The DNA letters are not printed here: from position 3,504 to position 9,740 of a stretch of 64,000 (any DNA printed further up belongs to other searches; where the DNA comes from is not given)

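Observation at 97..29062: A 27-kb head-to-tail array of five giant T9SS cargo paralogs shares one fixed C-terminal grammar but has unrelated N-terminal heads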

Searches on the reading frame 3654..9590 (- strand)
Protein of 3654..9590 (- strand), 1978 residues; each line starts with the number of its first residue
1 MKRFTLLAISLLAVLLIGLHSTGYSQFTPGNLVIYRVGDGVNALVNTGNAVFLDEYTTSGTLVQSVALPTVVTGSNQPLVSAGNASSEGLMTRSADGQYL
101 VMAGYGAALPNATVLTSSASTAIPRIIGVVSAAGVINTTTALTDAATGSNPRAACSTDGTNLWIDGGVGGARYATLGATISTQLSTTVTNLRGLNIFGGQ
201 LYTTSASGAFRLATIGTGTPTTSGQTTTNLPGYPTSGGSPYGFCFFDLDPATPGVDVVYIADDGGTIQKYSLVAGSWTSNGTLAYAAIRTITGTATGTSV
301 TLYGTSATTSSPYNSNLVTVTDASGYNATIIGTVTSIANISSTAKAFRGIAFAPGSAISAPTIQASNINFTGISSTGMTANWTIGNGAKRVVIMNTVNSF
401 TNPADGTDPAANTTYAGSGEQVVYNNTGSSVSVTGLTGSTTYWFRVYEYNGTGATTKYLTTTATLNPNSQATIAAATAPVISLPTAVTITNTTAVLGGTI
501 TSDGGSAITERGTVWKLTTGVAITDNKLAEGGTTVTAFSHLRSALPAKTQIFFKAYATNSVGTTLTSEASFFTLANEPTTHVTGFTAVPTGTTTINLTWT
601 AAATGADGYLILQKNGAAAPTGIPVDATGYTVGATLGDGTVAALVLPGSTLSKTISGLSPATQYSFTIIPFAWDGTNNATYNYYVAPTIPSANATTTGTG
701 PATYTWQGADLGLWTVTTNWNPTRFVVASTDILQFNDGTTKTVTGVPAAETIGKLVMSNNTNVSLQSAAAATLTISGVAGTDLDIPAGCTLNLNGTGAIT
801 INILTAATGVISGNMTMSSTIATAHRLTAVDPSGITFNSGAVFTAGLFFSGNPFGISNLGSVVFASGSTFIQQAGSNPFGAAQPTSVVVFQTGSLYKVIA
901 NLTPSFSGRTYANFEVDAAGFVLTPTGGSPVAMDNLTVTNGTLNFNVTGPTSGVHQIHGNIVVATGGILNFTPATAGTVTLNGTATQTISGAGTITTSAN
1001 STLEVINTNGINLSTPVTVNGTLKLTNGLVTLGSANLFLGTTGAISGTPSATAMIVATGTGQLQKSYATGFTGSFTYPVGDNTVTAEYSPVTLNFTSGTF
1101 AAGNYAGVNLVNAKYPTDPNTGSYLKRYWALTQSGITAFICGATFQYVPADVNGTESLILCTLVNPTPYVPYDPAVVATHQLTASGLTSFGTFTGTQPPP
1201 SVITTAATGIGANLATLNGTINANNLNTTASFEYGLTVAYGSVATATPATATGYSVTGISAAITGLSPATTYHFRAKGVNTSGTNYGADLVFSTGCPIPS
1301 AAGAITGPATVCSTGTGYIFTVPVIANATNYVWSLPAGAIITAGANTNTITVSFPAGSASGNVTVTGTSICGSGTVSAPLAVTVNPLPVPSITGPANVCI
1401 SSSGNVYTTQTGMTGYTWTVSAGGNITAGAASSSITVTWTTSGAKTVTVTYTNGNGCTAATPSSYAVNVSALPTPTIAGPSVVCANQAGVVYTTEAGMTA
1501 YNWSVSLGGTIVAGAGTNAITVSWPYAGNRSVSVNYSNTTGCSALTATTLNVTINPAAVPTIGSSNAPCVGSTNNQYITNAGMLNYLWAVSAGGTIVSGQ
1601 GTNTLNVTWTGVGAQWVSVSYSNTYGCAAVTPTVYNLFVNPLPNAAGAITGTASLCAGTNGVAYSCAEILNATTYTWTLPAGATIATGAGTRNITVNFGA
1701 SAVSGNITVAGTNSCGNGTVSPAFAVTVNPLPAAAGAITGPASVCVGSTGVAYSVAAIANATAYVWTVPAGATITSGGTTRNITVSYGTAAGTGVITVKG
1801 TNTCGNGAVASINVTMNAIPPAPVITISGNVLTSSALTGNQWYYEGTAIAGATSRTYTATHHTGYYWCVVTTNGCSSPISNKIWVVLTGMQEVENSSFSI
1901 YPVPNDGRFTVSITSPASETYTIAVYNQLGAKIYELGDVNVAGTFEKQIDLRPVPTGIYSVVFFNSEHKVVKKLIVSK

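Call 4: search_protein_families(library=pfam, proteins=[window:3654-9590:-], max_evalue=0.01)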
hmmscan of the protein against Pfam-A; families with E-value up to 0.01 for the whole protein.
window:3654-9590:- (1978 aa): 6 families
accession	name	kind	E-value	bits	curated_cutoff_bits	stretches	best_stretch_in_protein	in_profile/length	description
PF19408.5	PKD_6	-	6.1e-89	292.9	25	6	1732-1814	2-82/82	PKD-like domain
PF18962.6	Por_Secre_tail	-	4.8e-10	40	27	1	1900-1976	1-75/75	Secretion system C-terminal sorting domain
PF00041.27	fn3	-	6.7e-09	36.3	25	2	362-455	4-75/84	Fibronectin type III domain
PF16656.11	Pur_ac_phosph_N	-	0.0009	20.2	30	1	367-456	5-87/93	Purple acid Phosphatase, N-terminal domain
PF25059.1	FN3_DSCAM-DSCAML_C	-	0.0029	18.4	39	0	1260-1286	46-72/89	DSCAM/DSCAML C-terminal Fn3-like domain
PF10179.15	NDNF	-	0.0057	17.1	27.3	0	648-685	86-121/127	Neuron-derived neurotrophic factor, first Fn(III) domain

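Call 5: search_protein_families(library=ncbifam, proteins=[window:3654-9590:-], max_evalue=0.01)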
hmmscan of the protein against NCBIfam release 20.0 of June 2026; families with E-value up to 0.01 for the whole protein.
window:3654-9590:- (1978 aa): 2 families
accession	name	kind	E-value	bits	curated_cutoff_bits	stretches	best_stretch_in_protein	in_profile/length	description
TIGR04183.1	Por_Secre_tail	domain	8.4e-08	32.1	23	1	1900-1976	1-71/72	T9SS type A sorting domain-containing protein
TIGR04429.1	Phr_nterm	subfamily_domain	0.00069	20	25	0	1-26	1-28/28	Phr family secreted Rap phosphatase inhibitor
